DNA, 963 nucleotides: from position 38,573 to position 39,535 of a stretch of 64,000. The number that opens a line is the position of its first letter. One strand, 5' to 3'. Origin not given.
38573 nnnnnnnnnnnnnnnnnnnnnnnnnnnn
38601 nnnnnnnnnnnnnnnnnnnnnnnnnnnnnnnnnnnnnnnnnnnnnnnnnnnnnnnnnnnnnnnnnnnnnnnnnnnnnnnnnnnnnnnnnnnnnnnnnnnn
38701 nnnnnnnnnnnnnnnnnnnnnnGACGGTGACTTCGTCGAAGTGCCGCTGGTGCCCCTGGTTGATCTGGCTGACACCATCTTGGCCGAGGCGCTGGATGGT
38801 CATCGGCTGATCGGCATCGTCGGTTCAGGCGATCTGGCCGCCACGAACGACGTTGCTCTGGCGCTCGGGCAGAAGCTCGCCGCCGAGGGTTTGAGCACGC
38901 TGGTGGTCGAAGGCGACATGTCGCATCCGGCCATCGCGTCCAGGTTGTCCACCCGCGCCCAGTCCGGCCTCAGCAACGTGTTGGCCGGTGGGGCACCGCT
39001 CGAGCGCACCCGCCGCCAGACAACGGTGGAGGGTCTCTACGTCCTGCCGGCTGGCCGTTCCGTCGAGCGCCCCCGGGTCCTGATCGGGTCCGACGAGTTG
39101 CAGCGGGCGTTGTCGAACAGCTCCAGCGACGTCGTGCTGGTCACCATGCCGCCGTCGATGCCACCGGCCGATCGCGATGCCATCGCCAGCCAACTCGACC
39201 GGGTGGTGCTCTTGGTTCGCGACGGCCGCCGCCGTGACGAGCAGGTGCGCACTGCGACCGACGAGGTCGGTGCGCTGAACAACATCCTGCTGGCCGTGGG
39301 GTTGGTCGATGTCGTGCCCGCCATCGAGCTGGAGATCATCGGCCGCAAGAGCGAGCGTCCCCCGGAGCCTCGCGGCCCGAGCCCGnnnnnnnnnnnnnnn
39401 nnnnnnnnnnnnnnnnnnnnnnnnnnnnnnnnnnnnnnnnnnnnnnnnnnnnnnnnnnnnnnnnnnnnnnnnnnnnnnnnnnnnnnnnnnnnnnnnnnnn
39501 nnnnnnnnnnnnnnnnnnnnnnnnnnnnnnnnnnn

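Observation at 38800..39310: BY-kinase-like domain with all three Walker motifs degenerate (candidate pseudokinase co-polymerase)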

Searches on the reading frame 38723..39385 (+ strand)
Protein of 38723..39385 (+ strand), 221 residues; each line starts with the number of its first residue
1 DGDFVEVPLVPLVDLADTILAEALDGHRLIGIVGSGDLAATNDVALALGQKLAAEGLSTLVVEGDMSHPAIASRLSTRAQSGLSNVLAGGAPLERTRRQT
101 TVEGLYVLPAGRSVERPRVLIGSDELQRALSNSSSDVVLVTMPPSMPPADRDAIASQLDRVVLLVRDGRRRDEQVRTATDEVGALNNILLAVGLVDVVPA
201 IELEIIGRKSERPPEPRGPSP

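Call 16: search_protein_representatives(protein=window:38723-39385:+)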
Query: 221 residues. Proteins with E-value up to 0.001 (for the whole library): 15488; up to 1e-10: 315; up to 1e-30: 4. The best 150 are listed.
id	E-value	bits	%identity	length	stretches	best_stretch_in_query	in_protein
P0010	2.0e-68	246.5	60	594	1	6-214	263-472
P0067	4.6e-66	238.8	61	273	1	16-221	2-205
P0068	7.9e-53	195.6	62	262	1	44-212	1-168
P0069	9.7e-34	133.3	66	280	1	5-116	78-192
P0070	5.9e-26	107.8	54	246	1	98-216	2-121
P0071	7.1e-17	78.2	34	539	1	39-199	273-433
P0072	2.7e-16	76.3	38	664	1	36-198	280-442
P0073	1.7e-15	73.7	31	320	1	42-190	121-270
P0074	2.4e-15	73.2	36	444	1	38-211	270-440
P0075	3.3e-15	72.7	35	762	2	48-178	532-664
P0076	9.0e-15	71.3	32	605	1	37-217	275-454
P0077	1.2e-14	71.0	34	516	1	39-184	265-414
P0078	1.3e-14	70.8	36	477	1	42-193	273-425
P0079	1.3e-14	70.8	33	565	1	39-194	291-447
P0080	1.5e-14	70.6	29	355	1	28-186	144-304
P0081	2.2e-14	70.1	32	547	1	28-185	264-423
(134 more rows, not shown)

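Call 35: predict_structure(alignment_id=A2)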
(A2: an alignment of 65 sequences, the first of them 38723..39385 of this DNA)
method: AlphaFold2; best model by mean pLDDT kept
length: 221 residues; sequences in the alignment: 65
mean_pLDDT: 91.1   pTM: 0.88
mean pLDDT of the five models: 91.1, 90.5, 90.4, 90.3, 90.0
residues with pLDDT >= 90: 180; 70-90: 22; 50-70: 11; < 50: 8
segments of 3 or more residues with pLDDT < 50: 1-3, 209-212
pLDDT, mean of each block of 10 residues (from residue 1): 72 97 97 93 98 98 97 88 96 95 97 94 93 97 95 96 95 93 91 95 77 54 66
secondary structure, 60 per line:
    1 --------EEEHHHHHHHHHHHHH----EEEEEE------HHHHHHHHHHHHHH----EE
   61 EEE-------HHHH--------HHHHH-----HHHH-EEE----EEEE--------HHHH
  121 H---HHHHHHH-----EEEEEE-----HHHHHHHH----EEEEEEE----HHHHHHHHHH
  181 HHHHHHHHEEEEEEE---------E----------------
elements in order: E9-11 H12-24 E29-34 H41-54 E59-63 H71-74 H83-87 H93-96 E98-100 E105-108 H117-121 H125-131 E137-142 H148-155 E160-166 H171-188 E189-195

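Call 37: fold_search(model_id=the predicted structure, library=pdb)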
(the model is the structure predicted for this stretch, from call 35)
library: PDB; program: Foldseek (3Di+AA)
matches with E <= 10: 1383; with E <= 0.001: 163
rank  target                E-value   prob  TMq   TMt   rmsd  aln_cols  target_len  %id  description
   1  3la6_A                4.4e-14  1.00  0.73  0.63   4.5       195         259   17  Octameric kinase domain of the E. coli tyrosine kinase Wzc with bound ADP (released 2010-08-25)
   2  3la6_P                5.7e-14  1.00  0.73  0.64   2.7       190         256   17  Octameric kinase domain of the E. coli tyrosine kinase Wzc with bound ADP (released 2010-08-25)
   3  3la6_M                5.7e-14  1.00  0.73  0.64   2.8       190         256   17  Octameric kinase domain of the E. coli tyrosine kinase Wzc with bound ADP (released 2010-08-25)
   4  3la6_F                1.1e-13  1.00  0.72  0.63   3.5       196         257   17  Octameric kinase domain of the E. coli tyrosine kinase Wzc with bound ADP (released 2010-08-25)
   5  3la6_L                1.6e-13  1.00  0.73  0.63   4.5       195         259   17  Octameric kinase domain of the E. coli tyrosine kinase Wzc with bound ADP (released 2010-08-25)
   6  3la6_I                1.8e-13  1.00  0.73  0.63   4.0       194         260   17  Octameric kinase domain of the E. coli tyrosine kinase Wzc with bound ADP (released 2010-08-25)
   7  3la6_G                2.0e-13  1.00  0.72  0.63   2.8       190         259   17  Octameric kinase domain of the E. coli tyrosine kinase Wzc with bound ADP (released 2010-08-25)
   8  3la6_E                2.0e-13  1.00  0.72  0.62   2.8       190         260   18  Octameric kinase domain of the E. coli tyrosine kinase Wzc with bound ADP (released 2010-08-25)
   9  3la6_J                2.1e-13  1.00  0.73  0.63   4.5       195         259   17  Octameric kinase domain of the E. coli tyrosine kinase Wzc with bound ADP (released 2010-08-25)
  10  3la6_C                2.3e-13  1.00  0.73  0.63   4.5       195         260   17  Octameric kinase domain of the E. coli tyrosine kinase Wzc with bound ADP (released 2010-08-25)
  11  3la6_B                2.4e-13  1.00  0.73  0.63   4.0       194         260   17  Octameric kinase domain of the E. coli tyrosine kinase Wzc with bound ADP (released 2010-08-25)
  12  3la6_D                5.5e-13  1.00  0.72  0.62   4.5       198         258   17  Octameric kinase domain of the E. coli tyrosine kinase Wzc with bound ADP (released 2010-08-25)
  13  3la6_O                8.5e-13  1.00  0.72  0.62   4.5       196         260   17  Octameric kinase domain of the E. coli tyrosine kinase Wzc with bound ADP (released 2010-08-25)
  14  4jmp                  1.2e-12  1.00  0.73  0.71   3.2       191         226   23  Crystal structure of the chimerical protein CapA2B2 (released 2014-02-05)
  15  9r62_I                3.6e-12  1.00  0.71  0.28   3.2       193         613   18  CPS co-polymerase Wzc_C1 (released 2026-03-04)
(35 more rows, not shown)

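Call 68: list_cluster_members(proteins=[P0071, P0072, P0074, P0076, P0077, P0078, P0079, P0081, P0001, P0009])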
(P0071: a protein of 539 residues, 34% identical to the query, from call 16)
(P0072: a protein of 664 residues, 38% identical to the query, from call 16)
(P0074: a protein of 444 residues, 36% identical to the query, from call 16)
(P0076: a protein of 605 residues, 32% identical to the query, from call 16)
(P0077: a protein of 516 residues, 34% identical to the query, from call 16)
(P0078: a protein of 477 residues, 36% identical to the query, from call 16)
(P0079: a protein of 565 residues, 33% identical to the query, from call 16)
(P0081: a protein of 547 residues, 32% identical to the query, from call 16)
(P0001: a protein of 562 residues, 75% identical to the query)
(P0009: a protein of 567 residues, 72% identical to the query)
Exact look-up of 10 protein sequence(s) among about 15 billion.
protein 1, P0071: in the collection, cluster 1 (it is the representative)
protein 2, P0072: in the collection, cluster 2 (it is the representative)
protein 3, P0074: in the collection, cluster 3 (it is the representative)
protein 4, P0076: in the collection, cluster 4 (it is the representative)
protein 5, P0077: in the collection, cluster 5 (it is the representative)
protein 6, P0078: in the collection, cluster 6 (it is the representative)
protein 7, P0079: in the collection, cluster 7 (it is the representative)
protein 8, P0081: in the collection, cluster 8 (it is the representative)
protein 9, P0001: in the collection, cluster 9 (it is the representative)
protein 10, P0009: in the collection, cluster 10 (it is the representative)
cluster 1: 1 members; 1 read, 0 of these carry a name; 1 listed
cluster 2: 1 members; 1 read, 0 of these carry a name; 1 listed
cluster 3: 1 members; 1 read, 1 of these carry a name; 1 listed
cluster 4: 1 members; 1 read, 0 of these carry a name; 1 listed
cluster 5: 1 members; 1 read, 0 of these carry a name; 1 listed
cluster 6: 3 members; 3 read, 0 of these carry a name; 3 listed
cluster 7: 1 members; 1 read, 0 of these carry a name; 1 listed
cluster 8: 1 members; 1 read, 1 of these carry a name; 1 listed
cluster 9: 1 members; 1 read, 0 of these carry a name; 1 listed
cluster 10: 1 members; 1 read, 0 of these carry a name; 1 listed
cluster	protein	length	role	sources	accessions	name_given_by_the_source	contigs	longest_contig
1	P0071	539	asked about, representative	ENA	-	-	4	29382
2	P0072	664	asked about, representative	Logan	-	-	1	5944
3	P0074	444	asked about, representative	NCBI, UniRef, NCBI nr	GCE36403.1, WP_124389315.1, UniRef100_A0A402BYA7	Tyrosine-protein kinase Wzc [Rhodococcus wratislaviensis] | non-specific protein-tyrosine kinase n=1 Tax=Rhodococcus wratislaviensis TaxID=44752 ... | polysaccharide biosynthesis tyrosine autokinase [Rhodococcus wratislaviensis]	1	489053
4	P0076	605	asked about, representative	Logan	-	-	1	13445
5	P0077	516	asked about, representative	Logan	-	-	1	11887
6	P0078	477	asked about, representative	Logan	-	-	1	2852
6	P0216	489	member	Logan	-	-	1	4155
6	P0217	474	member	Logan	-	-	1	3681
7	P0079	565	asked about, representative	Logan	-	-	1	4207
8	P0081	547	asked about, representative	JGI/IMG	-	capsular exopolysaccharide synthesis family protein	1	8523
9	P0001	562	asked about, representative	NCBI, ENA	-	-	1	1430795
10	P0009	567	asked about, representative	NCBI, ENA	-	-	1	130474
